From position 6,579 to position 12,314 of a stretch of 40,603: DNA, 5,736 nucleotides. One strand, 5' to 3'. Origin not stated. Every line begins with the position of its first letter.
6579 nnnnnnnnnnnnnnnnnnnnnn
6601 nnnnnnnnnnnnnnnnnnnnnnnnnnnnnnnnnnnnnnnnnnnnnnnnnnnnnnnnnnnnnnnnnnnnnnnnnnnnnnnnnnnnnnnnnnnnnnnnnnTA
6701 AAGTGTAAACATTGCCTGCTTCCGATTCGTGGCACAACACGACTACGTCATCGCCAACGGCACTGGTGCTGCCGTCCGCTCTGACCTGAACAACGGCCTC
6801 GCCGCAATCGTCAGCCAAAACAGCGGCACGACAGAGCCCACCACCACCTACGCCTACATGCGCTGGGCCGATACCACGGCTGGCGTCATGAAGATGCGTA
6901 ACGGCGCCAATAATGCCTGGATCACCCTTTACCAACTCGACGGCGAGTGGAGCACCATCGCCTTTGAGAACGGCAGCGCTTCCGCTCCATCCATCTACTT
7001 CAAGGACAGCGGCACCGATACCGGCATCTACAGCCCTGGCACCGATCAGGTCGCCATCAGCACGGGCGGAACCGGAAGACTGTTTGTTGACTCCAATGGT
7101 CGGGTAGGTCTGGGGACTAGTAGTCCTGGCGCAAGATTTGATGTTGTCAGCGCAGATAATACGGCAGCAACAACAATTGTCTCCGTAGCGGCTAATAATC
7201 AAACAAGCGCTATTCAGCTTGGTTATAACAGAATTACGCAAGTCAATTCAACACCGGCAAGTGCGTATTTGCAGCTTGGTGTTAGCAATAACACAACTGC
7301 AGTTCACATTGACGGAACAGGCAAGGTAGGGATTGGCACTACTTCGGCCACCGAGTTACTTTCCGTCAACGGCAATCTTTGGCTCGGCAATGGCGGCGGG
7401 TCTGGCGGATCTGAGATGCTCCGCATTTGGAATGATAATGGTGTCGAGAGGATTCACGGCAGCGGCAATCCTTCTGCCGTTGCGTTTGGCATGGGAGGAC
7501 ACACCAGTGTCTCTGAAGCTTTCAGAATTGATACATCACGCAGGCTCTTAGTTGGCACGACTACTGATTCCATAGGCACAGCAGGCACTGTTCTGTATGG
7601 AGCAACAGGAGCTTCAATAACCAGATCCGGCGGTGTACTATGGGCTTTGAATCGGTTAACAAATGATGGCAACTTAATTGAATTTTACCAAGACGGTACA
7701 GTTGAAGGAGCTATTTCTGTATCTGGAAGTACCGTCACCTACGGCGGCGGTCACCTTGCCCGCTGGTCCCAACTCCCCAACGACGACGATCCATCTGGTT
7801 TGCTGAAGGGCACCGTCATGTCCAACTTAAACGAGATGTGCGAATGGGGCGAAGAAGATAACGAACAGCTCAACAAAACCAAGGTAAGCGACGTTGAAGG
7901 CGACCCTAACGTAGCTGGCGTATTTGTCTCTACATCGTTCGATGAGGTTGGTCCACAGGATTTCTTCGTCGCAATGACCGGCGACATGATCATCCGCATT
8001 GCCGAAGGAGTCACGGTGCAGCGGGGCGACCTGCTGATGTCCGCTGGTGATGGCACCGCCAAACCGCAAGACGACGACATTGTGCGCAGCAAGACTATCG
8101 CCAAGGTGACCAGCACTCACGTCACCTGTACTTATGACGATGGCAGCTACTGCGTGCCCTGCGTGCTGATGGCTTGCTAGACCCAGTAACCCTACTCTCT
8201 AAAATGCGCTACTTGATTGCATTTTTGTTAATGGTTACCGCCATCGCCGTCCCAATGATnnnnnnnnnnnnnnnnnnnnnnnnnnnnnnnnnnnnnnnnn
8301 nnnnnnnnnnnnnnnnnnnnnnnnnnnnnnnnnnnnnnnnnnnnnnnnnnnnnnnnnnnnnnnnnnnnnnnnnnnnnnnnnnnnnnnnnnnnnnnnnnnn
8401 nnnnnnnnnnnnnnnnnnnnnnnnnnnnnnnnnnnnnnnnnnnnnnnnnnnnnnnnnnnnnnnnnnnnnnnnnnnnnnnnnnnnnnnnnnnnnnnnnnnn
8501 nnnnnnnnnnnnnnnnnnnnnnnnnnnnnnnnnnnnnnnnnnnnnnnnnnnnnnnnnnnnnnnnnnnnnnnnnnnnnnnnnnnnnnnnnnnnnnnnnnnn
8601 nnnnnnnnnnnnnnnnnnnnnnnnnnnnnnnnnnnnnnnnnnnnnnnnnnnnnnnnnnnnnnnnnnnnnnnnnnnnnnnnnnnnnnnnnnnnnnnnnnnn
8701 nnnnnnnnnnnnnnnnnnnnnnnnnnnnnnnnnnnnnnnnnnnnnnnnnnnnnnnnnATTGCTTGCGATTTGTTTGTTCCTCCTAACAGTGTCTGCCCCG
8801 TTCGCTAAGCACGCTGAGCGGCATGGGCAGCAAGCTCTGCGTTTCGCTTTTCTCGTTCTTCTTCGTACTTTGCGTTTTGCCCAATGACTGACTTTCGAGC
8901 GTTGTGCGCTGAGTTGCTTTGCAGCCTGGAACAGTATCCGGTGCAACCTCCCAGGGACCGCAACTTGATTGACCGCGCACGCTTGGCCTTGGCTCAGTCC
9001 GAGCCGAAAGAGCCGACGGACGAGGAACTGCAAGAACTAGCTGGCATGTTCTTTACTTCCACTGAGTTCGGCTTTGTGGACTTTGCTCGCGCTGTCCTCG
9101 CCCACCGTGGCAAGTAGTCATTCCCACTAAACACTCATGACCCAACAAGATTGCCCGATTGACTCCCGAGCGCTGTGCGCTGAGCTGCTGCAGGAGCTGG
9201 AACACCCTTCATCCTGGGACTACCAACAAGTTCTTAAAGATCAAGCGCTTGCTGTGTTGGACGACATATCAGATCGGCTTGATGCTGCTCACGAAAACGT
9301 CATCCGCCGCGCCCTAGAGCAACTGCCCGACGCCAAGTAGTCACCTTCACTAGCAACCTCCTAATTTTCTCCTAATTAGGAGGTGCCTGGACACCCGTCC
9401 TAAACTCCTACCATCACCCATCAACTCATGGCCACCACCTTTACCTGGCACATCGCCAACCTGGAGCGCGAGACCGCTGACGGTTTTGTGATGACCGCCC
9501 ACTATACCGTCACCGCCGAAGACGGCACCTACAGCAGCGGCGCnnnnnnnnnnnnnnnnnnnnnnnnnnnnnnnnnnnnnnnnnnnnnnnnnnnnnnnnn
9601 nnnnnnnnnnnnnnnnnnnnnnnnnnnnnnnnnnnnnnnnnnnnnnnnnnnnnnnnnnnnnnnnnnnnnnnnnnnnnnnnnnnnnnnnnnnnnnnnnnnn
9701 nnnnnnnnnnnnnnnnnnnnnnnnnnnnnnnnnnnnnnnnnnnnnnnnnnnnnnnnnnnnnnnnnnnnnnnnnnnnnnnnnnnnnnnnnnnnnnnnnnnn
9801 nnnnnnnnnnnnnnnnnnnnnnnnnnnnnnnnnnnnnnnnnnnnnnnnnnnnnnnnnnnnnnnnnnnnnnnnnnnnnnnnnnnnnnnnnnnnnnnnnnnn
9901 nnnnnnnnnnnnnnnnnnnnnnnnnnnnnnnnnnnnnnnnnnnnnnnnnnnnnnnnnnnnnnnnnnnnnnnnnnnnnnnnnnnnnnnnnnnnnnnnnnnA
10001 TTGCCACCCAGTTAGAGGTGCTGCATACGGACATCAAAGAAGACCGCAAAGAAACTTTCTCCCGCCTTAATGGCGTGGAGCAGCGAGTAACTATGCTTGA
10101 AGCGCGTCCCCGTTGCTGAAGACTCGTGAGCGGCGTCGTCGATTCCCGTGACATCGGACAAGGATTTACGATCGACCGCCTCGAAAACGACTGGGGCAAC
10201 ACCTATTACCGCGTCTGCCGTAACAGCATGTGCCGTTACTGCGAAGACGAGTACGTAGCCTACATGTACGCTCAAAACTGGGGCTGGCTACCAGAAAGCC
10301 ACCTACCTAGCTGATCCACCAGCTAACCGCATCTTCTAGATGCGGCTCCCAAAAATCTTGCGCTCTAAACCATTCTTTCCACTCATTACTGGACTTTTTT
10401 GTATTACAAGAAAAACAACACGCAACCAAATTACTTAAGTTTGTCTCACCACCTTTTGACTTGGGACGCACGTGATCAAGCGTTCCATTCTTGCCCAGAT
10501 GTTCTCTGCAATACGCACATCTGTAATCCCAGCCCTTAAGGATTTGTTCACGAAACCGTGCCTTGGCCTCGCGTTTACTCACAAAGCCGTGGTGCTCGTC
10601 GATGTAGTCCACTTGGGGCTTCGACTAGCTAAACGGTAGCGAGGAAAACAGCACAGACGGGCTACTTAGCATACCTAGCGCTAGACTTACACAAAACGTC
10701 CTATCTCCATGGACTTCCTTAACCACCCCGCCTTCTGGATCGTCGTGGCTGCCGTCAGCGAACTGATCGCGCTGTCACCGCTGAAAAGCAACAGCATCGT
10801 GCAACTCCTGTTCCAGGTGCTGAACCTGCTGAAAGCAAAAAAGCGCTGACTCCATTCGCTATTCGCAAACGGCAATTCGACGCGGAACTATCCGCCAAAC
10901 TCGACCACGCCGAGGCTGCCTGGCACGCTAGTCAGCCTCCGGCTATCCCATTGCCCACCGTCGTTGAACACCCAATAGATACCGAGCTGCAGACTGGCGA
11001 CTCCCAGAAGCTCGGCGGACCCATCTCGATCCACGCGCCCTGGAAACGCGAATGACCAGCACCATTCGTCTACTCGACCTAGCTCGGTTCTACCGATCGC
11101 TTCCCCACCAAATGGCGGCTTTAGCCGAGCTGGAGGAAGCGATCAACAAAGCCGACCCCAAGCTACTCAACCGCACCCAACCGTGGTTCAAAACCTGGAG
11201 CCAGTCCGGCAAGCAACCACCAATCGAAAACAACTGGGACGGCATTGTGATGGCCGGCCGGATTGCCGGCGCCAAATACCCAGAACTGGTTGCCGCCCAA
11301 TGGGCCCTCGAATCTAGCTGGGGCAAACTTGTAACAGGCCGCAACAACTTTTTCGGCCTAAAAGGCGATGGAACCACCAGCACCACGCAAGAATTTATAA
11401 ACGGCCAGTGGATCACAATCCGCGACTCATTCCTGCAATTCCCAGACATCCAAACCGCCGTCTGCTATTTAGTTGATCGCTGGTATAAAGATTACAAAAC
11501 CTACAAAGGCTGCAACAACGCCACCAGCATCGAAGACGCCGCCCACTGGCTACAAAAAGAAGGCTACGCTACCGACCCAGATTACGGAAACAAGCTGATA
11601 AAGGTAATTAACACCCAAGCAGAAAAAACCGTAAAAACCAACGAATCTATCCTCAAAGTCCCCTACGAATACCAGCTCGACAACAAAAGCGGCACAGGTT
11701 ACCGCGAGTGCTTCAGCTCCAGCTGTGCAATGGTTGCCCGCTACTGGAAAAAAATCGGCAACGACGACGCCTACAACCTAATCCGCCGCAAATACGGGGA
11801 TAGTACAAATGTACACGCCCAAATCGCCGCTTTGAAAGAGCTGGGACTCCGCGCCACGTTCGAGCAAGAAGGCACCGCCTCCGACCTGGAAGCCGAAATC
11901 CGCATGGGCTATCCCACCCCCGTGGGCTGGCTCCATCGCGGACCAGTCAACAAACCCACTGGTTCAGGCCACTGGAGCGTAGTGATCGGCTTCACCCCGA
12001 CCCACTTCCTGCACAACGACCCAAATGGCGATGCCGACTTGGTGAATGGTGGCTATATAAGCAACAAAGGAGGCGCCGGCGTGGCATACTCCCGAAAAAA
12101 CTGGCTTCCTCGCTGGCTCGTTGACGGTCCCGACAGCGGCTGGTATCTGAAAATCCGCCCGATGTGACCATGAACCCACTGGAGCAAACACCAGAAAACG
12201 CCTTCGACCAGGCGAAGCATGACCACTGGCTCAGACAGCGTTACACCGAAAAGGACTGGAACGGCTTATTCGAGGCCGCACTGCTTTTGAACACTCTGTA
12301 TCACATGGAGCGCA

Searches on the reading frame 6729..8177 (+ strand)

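Call 4: search_protein_families(library=pfam, proteins=[window:6729-8177:+], max_evalue=1)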
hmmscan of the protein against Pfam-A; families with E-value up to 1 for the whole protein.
window:6729-8177:+ (483 aa): 0 families

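Call 46: search_protein_families(library=phrogs, proteins=[window:6729-8177:+], max_evalue=0.00001)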
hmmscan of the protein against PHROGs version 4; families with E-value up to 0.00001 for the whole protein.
window:6729-8177:+ (483 aa): 5 families
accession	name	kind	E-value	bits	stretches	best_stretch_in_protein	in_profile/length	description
phrog_29834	-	unknown function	1.1e-33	118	1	1-124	1-120/581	-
phrog_9942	-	tail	1.4e-16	60.8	1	76-281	142-304/1178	tail fiber protein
phrog_18345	-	tail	3e-14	53.3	1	39-160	173-287/956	tail fiber protein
phrog_24121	-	unknown function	9.6e-14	52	1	1-69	1-69/522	-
phrog_21249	-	tail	8e-12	45.4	1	1-115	426-534/809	tail protein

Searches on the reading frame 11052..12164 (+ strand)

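Call 46: search_protein_families(library=phrogs, proteins=[window:11052-12164:+], max_evalue=0.00001)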
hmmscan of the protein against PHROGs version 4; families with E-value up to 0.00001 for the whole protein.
window:11052-12164:+ (371 aa): 11 families
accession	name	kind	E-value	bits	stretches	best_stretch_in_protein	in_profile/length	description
phrog_10051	-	lysis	1.3e-139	467.3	2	193-368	271-453/455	endolysin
phrog_3513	-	lysis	1.7e-35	123.4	1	67-196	655-792/1434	endolysin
phrog_3617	-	unknown function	6.3e-22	79.3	1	182-365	44-229/405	-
phrog_1309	-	lysis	1.9e-17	64.7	1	77-190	22-146/410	endolysin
phrog_12727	-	lysis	7e-14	52.9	1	77-188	25-144/393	endolysin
phrog_18032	-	lysis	3.5e-12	47.6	1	79-188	28-146/248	endolysin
phrog_10075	-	unknown function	8.1e-12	45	1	196-359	552-716/1205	-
phrog_28234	-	lysis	8e-08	32.7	1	3-56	5-62/372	endolysin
phrog_326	-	other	1.1e-07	31.4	1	79-206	151-289/985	tail protein with endopeptidase domain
phrog_8251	-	lysis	1e-06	29.5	1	94-189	46-142/250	endolysin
phrog_10967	-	lysis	4.4e-06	27.6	1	78-189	27-147/266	endolysin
